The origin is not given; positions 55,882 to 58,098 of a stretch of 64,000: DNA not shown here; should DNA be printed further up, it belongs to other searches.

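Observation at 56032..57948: Minimal Mfd: RNAP-interacting domain plus translocase only, with the UvrA-recruiting D2 and the autoinhibitory D7 absent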

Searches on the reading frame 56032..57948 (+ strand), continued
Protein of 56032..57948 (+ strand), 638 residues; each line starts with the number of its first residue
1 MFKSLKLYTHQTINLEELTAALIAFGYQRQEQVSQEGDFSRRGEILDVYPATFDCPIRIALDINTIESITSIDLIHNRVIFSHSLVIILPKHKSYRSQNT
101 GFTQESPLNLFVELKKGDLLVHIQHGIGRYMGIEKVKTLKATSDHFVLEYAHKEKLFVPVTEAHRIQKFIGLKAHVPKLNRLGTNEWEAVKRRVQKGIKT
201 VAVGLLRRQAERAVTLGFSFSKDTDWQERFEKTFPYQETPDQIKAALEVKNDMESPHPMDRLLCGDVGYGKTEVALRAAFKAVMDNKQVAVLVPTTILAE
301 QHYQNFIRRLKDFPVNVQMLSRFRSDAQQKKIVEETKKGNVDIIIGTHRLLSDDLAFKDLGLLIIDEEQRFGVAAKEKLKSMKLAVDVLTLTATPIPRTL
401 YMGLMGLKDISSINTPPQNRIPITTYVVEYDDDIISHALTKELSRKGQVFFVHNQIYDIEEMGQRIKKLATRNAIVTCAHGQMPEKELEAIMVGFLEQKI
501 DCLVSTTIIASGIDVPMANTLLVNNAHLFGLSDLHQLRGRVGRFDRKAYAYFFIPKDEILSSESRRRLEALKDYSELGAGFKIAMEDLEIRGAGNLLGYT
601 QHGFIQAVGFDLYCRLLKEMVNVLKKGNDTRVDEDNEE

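Call 7: find_homologous_proteins(query=window:56032-57945:+, max_evalue=1e-10)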
Query window:56032-57945:+ (638 aa): 8000 proteins with E <= 1e-10 among 8000 candidates; the best 120 are listed.
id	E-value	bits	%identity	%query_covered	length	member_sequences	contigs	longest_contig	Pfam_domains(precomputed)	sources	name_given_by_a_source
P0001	0.0e+0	1429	100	100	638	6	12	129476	PF02559.23,PF00270.36,PF17757.7,PF00271.38,PF04851.22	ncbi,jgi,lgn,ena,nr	ncbi:MAG: transcription-repair coupling factor [Omnitrophica WOR_2 bacterium GWF2_43_52]|nr:MAG: tra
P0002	0.0e+0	1114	77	98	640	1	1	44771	PF02559.23,PF00270.36,PF17757.7,PF00271.38,PF04851.22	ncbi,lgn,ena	-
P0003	0.0e+0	1048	71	98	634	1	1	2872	PF02559.23,PF00270.36,PF14814.12,PF17757.7,PF00271.38,PF04851.22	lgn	-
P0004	0.0e+0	1043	72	98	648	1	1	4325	PF02559.23,PF00270.36,PF17757.7,PF00271.38,PF04851.22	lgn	-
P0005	0.0e+0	1041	70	99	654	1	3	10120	PF02559.23,PF00270.36,PF14814.12,PF17757.7,PF00271.38,PF04851.22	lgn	-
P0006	0.0e+0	1040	72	98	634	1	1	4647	PF02559.23,PF00270.36,PF14814.12,PF17757.7,PF00271.38,PF04851.22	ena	-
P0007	0.0e+0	1029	71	98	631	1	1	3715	PF02559.23,PF00270.36,PF14814.12,PF17757.7,PF00271.38,PF04851.22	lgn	-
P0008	0.0e+0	1022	70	98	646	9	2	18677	PF02559.23,PF00270.36,PF17757.7,PF00271.38,PF04851.22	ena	-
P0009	0.0e+0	1021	70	98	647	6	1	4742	PF02559.23,PF00270.36,PF17757.7,PF00271.38,PF04851.22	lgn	-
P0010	0.0e+0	1021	70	98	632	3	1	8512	PF02559.23,PF00270.36,PF14814.12,PF17757.7,PF00271.38,PF04851.22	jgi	jgi:transcription-repair coupling factor (superfamily II helicase)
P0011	0.0e+0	1020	70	98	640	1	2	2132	PF02559.23,PF00270.36,PF14814.12,PF17757.7,PF00271.38,PF04851.22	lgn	-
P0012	0.0e+0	1018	70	98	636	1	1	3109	PF02559.23,PF00270.36,PF14814.12,PF17757.7,PF00271.38,PF04851.22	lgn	-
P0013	0.0e+0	1017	70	98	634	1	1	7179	PF02559.23,PF00270.36,PF17757.7,PF00271.38,PF04851.22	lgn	-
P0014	0.0e+0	1017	69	98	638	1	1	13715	PF02559.23,PF00270.36,PF17757.7,PF00271.38,PF04851.22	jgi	jgi:transcription-repair coupling factor (superfamily II helicase)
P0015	0.0e+0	1016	70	98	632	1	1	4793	PF02559.23,PF00270.36,PF17757.7,PF00271.38,PF04851.22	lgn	-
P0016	0.0e+0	1012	69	98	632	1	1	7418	PF02559.23,PF00270.36,PF14814.12,PF17757.7,PF00271.38,PF04851.22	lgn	-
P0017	0.0e+0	1012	70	98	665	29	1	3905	PF02559.23,PF00270.36,PF14814.12,PF17757.7,PF00271.38,PF04851.22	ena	-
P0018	0.0e+0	1011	69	98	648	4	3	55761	PF02559.23,PF00270.36,PF14814.12,PF17757.7,PF00271.38,PF04851.22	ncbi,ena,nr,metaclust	ncbi:MAG: transcription-repair coupling factor [Omnitrophica WOR_2 bacterium RIFCSPHIGHO2_02_FULL_45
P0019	3.6e-296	1001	69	98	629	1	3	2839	PF02559.23,PF00270.36,PF17757.7,PF00271.38,PF04851.22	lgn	-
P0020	5.2e-296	1001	70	98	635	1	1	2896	PF02559.23,PF00270.36,PF17757.7,PF00271.38,PF04851.22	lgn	-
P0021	2.5e-295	999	70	97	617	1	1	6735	PF02559.23,PF00270.36,PF17757.7,PF00271.38,PF04851.22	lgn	-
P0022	1.8e-291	986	69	98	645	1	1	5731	PF02559.23,PF00270.36,PF14814.12,PF17757.7,PF00271.38,PF04851.22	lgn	-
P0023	2.4e-291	986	68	98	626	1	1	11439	PF02559.23,PF00270.36,PF17757.7,PF00271.38,PF04851.22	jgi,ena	-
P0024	4.6e-291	985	69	98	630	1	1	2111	PF02559.23,PF00270.36,PF14814.12,PF17757.7,PF00271.38,PF04851.22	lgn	-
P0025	5.6e-290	981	69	98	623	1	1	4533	PF02559.23,PF00270.36,PF14814.12,PF17757.7,PF00271.38,PF04851.22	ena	-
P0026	4.6e-289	978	68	98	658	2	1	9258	PF02559.23,PF00270.36,PF14814.12,PF17757.7,PF00271.38,PF04851.22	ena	-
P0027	5.5e-289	978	69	98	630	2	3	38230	PF02559.23,PF00270.36,PF14814.12,PF17757.7,PF00271.38,PF04851.22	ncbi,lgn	-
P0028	2.5e-288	976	67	98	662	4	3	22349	PF02559.23,PF00270.36,PF14814.12,PF17757.7,PF00271.38,PF04851.22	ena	-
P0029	7.6e-288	974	68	98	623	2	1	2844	PF02559.23,PF00270.36,PF17757.7,PF00271.38,PF04851.22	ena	-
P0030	4.4e-287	971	67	98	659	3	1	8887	PF02559.23,PF00270.36,PF14814.12,PF17757.7,PF00271.38,PF04851.22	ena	-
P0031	1.1e-286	970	68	98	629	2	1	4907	PF02559.23,PF00270.36,PF14814.12,PF17757.7,PF00271.38,PF04851.22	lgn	-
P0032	3.4e-286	969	67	98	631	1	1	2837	PF02559.23,PF00270.36,PF17757.7,PF00271.38,PF22590.3,PF04851.22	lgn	-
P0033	7.3e-285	964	67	98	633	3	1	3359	PF02559.23,PF00270.36,PF14814.12,PF17757.7,PF00271.38,PF04851.22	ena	-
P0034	1.4e-283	960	68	99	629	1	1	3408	PF02559.23,PF00270.36,PF14814.12,PF17757.7,PF00271.38,PF04851.22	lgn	-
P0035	6.6e-280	948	67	98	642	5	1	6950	PF02559.23,PF00270.36,PF14814.12,PF17757.7,PF00271.38,PF04851.22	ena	-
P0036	2.3e-267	906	70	87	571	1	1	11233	PF02559.23,PF00270.36,PF17757.7,PF00271.38,PF04851.22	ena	-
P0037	1.8e-266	903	62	98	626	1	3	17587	PF02559.23,PF00270.36,PF14814.12,PF17757.7,PF00271.38,PF22590.3,PF04851.22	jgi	-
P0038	1.3e-265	901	64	98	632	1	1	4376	PF02559.23,PF00270.36,PF14814.12,PF17757.7,PF00271.38,PF04851.22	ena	-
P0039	1.5e-265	900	63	98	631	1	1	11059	PF02559.23,PF00270.36,PF17757.7,PF00271.38,PF04851.22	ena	-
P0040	2.1e-264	897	63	98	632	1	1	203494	PF02559.23,PF00270.36,PF14814.12,PF17757.7,PF00271.38,PF04851.22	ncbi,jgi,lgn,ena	ncbi:MAG: transcription-repair coupling factor [Candidatus Omnitrophota bacterium]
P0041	6.3e-264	895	61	98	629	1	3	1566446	PF02559.23,PF00270.36,PF14814.12,PF17757.7,PF00271.38,PF04851.22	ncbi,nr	ncbi:MAG: transcription-repair coupling factor [Candidatus Omnitrophica bacterium]|nr:transcription-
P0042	2.8e-263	893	62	98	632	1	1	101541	PF02559.23,PF00270.36,PF17757.7,PF00271.38,PF04851.22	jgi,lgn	jgi:transcription-repair coupling factor (superfamily II helicase)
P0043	3.4e-263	893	63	99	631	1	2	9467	PF02559.23,PF00270.36,PF17757.7,PF00271.38,PF04851.22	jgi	jgi:transcription-repair coupling factor (superfamily II helicase)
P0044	6.5e-263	892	61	98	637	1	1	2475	PF02559.23,PF00270.36,PF14814.12,PF17757.7,PF00271.38,PF04851.22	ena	-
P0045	8.8e-263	891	62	98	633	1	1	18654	PF02559.23,PF00270.36,PF17757.7,PF00271.38,PF04851.22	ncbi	ncbi:MAG: transcription-repair coupling factor [Candidatus Omnitrophota bacterium]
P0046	2.6e-262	890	61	98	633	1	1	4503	PF02559.23,PF00270.36,PF17757.7,PF00271.38,PF04851.22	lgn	-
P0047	4.7e-262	889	63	98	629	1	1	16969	PF02559.23,PF00270.36,PF17757.7,PF00271.38,PF04851.22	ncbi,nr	ncbi:MAG: transcription-repair coupling factor [Candidatus Omnitrophica bacterium]|nr:transcription-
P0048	5.9e-262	888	63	99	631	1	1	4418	PF02559.23,PF00270.36,PF17757.7,PF00271.38,PF04851.22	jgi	jgi:transcription-repair coupling factor (superfamily II helicase)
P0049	1.3e-261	887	61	98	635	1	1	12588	PF02559.23,PF00270.36,PF17757.7,PF00271.38,PF04851.22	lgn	-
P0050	3.3e-261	886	61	98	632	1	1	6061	PF02559.23,PF00270.36,PF17757.7,PF00271.38,PF04851.22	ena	-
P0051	4.4e-261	886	62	96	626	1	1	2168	PF02559.23,PF00270.36,PF17757.7,PF00271.38,PF04851.22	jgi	jgi:transcription-repair coupling factor (superfamily II helicase)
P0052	1.0e-260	884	60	98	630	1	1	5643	PF02559.23,PF00270.36,PF14814.12,PF17757.7,PF00271.38,PF04851.22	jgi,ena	-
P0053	1.0e-260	884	62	98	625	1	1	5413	PF02559.23,PF00270.36,PF17757.7,PF00271.38,PF22590.3,PF04851.22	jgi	-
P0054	1.6e-260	884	63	98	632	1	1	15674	PF02559.23,PF00270.36,PF17757.7,PF00271.38,PF04851.22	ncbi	-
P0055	2.9e-260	883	62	98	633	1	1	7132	PF02559.23,PF00270.36,PF17757.7,PF00271.38,PF04851.22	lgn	-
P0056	5.2e-260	882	61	98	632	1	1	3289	PF02559.23,PF00270.36,PF17757.7,PF00271.38,PF04851.22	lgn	-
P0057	6.7e-260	882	62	98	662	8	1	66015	PF02559.23,PF00270.36,PF17757.7,PF00271.38,PF04851.22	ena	-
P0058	7.5e-260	882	62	98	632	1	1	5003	PF02559.23,PF00270.36,PF17757.7,PF00271.38,PF04851.22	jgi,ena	-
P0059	9.4e-260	881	61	98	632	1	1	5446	PF02559.23,PF00270.36,PF17757.7,PF00271.38,PF22590.3,PF04851.22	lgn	-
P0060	1.0e-259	881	63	98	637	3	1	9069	PF02559.23,PF00270.36,PF17757.7,PF00271.38,PF04851.22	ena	-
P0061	1.0e-259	881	62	98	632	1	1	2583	PF02559.23,PF00270.36,PF17757.7,PF00271.38,PF04851.22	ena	-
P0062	1.2e-259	881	62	98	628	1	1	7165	PF02559.23,PF00270.36,PF17757.7,PF00271.38,PF04851.22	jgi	jgi:transcription-repair coupling factor (superfamily II helicase)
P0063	1.4e-259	881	61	99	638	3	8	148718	PF02559.23,PF00270.36,PF14814.12,PF17757.7,PF00271.38,PF04851.22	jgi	jgi:transcription-repair coupling factor (superfamily II helicase)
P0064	1.6e-259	880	63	99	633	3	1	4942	PF02559.23,PF00270.36,PF17757.7,PF00271.38,PF04851.22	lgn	-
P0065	1.9e-259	880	61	98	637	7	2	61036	PF02559.23,PF00270.36,PF17757.7,PF00271.38,PF04851.22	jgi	jgi:transcription-repair coupling factor (superfamily II helicase)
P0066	2.0e-259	880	62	98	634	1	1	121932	PF02559.23,PF00270.36,PF14814.12,PF17757.7,PF00271.38,PF04851.22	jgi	jgi:transcription-repair coupling factor (superfamily II helicase)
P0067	2.3e-259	880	61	98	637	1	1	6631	PF02559.23,PF00270.36,PF17757.7,PF00271.38,PF04851.22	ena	-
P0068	2.7e-259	880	63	98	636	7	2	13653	PF02559.23,PF00270.36,PF17757.7,PF00271.38,PF04851.22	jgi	-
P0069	2.8e-259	880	61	98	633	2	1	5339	PF02559.23,PF00270.36,PF17757.7,PF00271.38,PF04851.22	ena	-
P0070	3.4e-259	879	63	99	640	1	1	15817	PF02559.23,PF00270.36,PF17757.7,PF00271.38,PF04851.22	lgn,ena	-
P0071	3.6e-259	879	61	99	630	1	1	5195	PF02559.23,PF00270.36,PF17757.7,PF00271.38,PF22590.3,PF04851.22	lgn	-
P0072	4.7e-259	879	61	99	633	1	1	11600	PF02559.23,PF00270.36,PF14814.12,PF17757.7,PF00271.38,PF04851.22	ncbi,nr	ncbi:MAG: transcription-repair coupling factor [Omnitrophica WOR_2 bacterium RBG_13_44_8b]|nr:MAG: t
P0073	5.1e-259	879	62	98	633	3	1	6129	PF02559.23,PF00270.36,PF17757.7,PF00271.38,PF04851.22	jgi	jgi:transcription-repair coupling factor (superfamily II helicase)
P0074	6.5e-259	878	62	98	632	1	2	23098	PF02559.23,PF00270.36,PF17757.7,PF00271.38,PF04851.22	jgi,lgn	jgi:transcription-repair coupling factor (superfamily II helicase)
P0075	6.6e-259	878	61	98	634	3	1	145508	PF02559.23,PF00270.36,PF17757.7,PF00271.38,PF04851.22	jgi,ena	-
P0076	8.0e-259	878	62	98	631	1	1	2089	PF02559.23,PF00270.36,PF14814.12,PF17757.7,PF00271.38,PF04851.22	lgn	-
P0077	8.2e-259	878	62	98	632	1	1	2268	PF02559.23,PF00270.36,PF17757.7,PF00271.38,PF04851.22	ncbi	-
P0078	1.1e-258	878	63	98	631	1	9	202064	PF02559.23,PF00270.36,PF17757.7,PF00271.38,PF04851.22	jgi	-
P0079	1.1e-258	878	61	98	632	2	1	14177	PF02559.23,PF00270.36,PF17757.7,PF00271.38,PF04851.22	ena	-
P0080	1.2e-258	878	62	98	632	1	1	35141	PF02559.23,PF00270.36,PF17757.7,PF00271.38,PF04851.22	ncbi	ncbi:MAG: transcription-repair coupling factor [Candidatus Omnitrophota bacterium]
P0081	1.4e-258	877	62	98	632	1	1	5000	PF02559.23,PF00270.36,PF17757.7,PF00271.38,PF04851.22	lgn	-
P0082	2.2e-258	877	61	98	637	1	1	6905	PF02559.23,PF00270.36,PF14814.12,PF17757.7,PF00271.38,PF04851.22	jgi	-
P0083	2.5e-258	877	62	98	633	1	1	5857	PF02559.23,PF00270.36,PF14814.12,PF17757.7,PF00271.38,PF04851.22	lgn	-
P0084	2.5e-258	876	60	98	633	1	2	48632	PF02559.23,PF00270.36,PF17757.7,PF00271.38,PF04851.22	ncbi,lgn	-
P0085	2.8e-258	876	60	98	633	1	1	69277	PF02559.23,PF00270.36,PF17757.7,PF00271.38,PF04851.22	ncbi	ncbi:transcription-repair coupling factor [Candidatus Omnitrophota bacterium]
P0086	3.4e-258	876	61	98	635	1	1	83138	PF02559.23,PF00270.36,PF14814.12,PF17757.7,PF00271.38,PF04851.22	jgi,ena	-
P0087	3.5e-258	876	63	98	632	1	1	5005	PF02559.23,PF00270.36,PF17757.7,PF00271.38,PF04851.22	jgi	-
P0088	5.0e-258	876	61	99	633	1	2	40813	PF02559.23,PF00270.36,PF17757.7,PF00271.38,PF04851.22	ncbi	-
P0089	5.5e-258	875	61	98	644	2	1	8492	PF02559.23,PF00270.36,PF17757.7,PF00271.38,PF04851.22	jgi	-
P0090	5.6e-258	875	63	98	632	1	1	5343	PF02559.23,PF00270.36,PF17757.7,PF00271.38,PF04851.22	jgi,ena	-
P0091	6.8e-258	875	62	98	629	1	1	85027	PF02559.23,PF00270.36,PF17757.7,PF00271.38,PF04851.22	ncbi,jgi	ncbi:MAG: transcription-repair coupling factor [Candidatus Omnitrophota bacterium]|jgi:transcription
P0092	7.3e-258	875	61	98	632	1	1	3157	PF02559.23,PF00270.36,PF17757.7,PF00271.38,PF04851.22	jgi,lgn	jgi:transcription-repair coupling factor (superfamily II helicase)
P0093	7.4e-258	875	62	98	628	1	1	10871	PF02559.23,PF00270.36,PF17757.7,PF00271.38,PF04851.22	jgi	jgi:transcription-repair coupling factor (superfamily II helicase)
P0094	7.6e-258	875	62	98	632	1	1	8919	PF02559.23,PF00270.36,PF17757.7,PF00271.38,PF04851.22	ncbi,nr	ncbi:MAG: transcription-repair coupling factor [Candidatus Omnitrophota bacterium]|nr:transcription-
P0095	8.8e-258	875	61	98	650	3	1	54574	PF02559.23,PF00270.36,PF17757.7,PF00271.38,PF04851.22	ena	-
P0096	9.6e-258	875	61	98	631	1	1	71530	PF02559.23,PF00270.36,PF17757.7,PF00271.38,PF04851.22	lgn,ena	-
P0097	1.1e-257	874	62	98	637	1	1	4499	PF02559.23,PF00270.36,PF17757.7,PF00271.38,PF04851.22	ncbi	-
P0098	1.2e-257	874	61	98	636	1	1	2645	PF02559.23,PF00270.36,PF17757.7,PF00271.38,PF04851.22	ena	-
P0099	1.2e-257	874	61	98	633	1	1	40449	PF02559.23,PF00270.36,PF17757.7,PF00271.38,PF04851.22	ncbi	-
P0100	1.2e-257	874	62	98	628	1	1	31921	PF02559.23,PF00270.36,PF14814.12,PF17757.7,PF00271.38,PF04851.22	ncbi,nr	ncbi:MAG: transcription-repair coupling factor [Candidatus Omnitrophica bacterium]|nr:transcription-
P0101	1.2e-257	874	61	98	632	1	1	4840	PF02559.23,PF00270.36,PF17757.7,PF00271.38,PF04851.22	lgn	-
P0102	1.3e-257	874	61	98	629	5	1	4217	PF02559.23,PF00270.36,PF17757.7,PF00271.38,PF04851.22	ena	-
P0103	1.5e-257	874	61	98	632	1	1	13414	PF02559.23,PF00270.36,PF17757.7,PF00271.38,PF04851.22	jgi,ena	-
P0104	1.6e-257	874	61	98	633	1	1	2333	PF02559.23,PF00270.36,PF14814.12,PF17757.7,PF00271.38,PF04851.22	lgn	-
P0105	2.1e-257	873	61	98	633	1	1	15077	PF02559.23,PF00270.36,PF14814.12,PF17757.7,PF00271.38,PF04851.22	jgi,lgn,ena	-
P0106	2.5e-257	873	61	98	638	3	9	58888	PF02559.23,PF00270.36,PF17757.7,PF00271.38,PF04851.22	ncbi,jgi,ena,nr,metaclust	ncbi:MAG: transcription-repair coupling factor [Candidatus Omnitrophica bacterium CG23_combo_of_CG06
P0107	3.1e-257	873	61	98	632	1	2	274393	PF02559.23,PF00270.36,PF14814.12,PF17757.7,PF00271.38,PF04851.22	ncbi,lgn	-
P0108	4.0e-257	873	61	98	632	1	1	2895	PF02559.23,PF00270.36,PF14814.12,PF17757.7,PF00271.38,PF04851.22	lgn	-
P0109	4.4e-257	872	62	98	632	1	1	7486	PF02559.23,PF00270.36,PF17757.7,PF00271.38,PF04851.22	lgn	-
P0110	4.4e-257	872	61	98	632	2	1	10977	PF02559.23,PF00270.36,PF17757.7,PF00271.38,PF04851.22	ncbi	-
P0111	4.6e-257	872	60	98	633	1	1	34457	PF02559.23,PF00270.36,PF17757.7,PF00271.38,PF04851.22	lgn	-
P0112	4.8e-257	872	61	98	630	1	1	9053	PF02559.23,PF00270.36,PF17757.7,PF00271.38,PF04851.22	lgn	-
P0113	5.4e-257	872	62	98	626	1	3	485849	PF02559.23,PF00270.36,PF14814.12,PF17757.7,PF00271.38,PF04851.22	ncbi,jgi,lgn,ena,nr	ncbi:MAG: transcription-repair coupling factor [Candidatus Omnitrophica bacterium]|nr:transcription-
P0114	5.6e-257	872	62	98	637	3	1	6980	PF02559.23,PF00270.36,PF17757.7,PF00271.38,PF04851.22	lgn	-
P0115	6.2e-257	872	61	98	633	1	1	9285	PF02559.23,PF00270.36,PF17757.7,PF00271.38,PF04851.22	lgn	-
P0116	7.7e-257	872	62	98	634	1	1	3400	PF02559.23,PF00270.36,PF17757.7,PF00271.38,PF04851.22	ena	-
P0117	8.0e-257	872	61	98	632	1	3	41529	PF02559.23,PF00270.36,PF14814.12,PF17757.7,PF00271.38,PF04851.22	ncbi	-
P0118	8.0e-257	872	60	98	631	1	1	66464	PF02559.23,PF00270.36,PF17757.7,PF00271.38,PF04851.22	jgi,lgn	jgi:transcription-repair coupling factor (superfamily II helicase)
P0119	9.2e-257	871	61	98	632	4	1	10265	PF02559.23,PF00270.36,PF17757.7,PF00271.38,PF04851.22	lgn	-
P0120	1.0e-256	871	61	98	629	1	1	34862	PF02559.23,PF00270.36,PF17757.7,PF00271.38,PF04851.22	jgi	-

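Call 15: find_encoding_contigs(protein=P0041, flank=10000, max_places=2)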
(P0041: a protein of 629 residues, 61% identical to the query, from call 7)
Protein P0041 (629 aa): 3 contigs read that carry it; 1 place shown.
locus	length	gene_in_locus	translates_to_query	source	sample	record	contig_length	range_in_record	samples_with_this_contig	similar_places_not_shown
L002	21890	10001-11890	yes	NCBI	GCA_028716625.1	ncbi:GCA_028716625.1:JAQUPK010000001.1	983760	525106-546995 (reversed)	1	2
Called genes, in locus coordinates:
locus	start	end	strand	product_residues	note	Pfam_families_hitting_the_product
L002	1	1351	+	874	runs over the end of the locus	PF01411:tRNA-synt_2c, PF07973:tRNA_SAD, PF02272:DHHA1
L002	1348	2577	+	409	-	PF00815:Histidinol_dh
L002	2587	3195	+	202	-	PF00475:IGPD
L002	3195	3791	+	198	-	PF00117:GATase, PF07685:GATase_3, PF01174:SNO (weak)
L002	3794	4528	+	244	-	PF00977:His_biosynth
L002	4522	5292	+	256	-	PF00977:His_biosynth, PF02581:TMP-TENI (faint), PF03060:NMO (faint), PF01207:Dus (faint)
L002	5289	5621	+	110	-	PF01502:PRA-CH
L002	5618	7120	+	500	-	PF04715:, PF00425:Chorismate_bind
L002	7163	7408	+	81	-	PF00886:Ribosomal_S16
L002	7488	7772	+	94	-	PF02699:YajC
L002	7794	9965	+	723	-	PF07549:Sec_GG (weak), PF21760:SecD_1st, PF22599:SecDF_P1_head, PF02355:SecD_SecF_C, PF03176:MMPL (weak), PF02355:SecD_SecF_C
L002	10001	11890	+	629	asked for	PF14814:UB2H (faint), PF17757:UvrB_inter, PF02559:CarD_TRCF_RID, PF04851:ResIII, PF00270:DEAD, PF00271:Helicase_C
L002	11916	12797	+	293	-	PF13623:SurA_N_2, PF13624:SurA_N_3, PF09312:SurA_N, PF13145:Rotamase_2, PF00639:Rotamase, PF13616:Rotamase_3 (weak)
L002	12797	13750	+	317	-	PF04166:PdxA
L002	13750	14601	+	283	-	PF00398:RrnaAD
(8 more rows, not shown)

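Call 17: search_protein_representatives(protein=window:56032-57945:+)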
Query: 638 residues. Proteins with E-value up to 0.001 (for the whole library): 34536; up to 1e-10: 22640; up to 1e-30: 11606. The best 150 are listed.
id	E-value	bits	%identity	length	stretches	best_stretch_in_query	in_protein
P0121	6.0e-219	744.8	54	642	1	1-628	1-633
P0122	6.3e-217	738.1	54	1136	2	98-626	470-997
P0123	9.6e-217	737.5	55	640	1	12-621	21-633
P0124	7.2e-206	701.6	53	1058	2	101-625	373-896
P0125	9.0e-205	698.0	54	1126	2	90-627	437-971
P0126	3.4e-203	692.7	51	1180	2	77-625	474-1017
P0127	3.9e-202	689.2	51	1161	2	71-630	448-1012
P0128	1.7e-201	687.2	54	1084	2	89-625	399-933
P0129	1.7e-201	687.1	53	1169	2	90-631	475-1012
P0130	3.2e-200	682.9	53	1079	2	88-625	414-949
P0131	4.2e-200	682.5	55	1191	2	110-625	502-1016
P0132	8.1e-200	681.6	54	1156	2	107-624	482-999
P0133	1.1e-197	674.6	51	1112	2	67-625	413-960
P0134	2.0e-197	673.7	52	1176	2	103-625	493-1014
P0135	3.7e-197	672.8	51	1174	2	79-632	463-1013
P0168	2.2e-191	653.7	51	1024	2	107-628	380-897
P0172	5.2e-191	652.5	50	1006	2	9-625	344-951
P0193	1.8e-189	647.4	51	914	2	104-622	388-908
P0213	8.8e-188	641.8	49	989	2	90-621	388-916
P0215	1.1e-187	641.6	56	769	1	109-622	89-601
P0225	3.8e-187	639.7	52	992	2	109-627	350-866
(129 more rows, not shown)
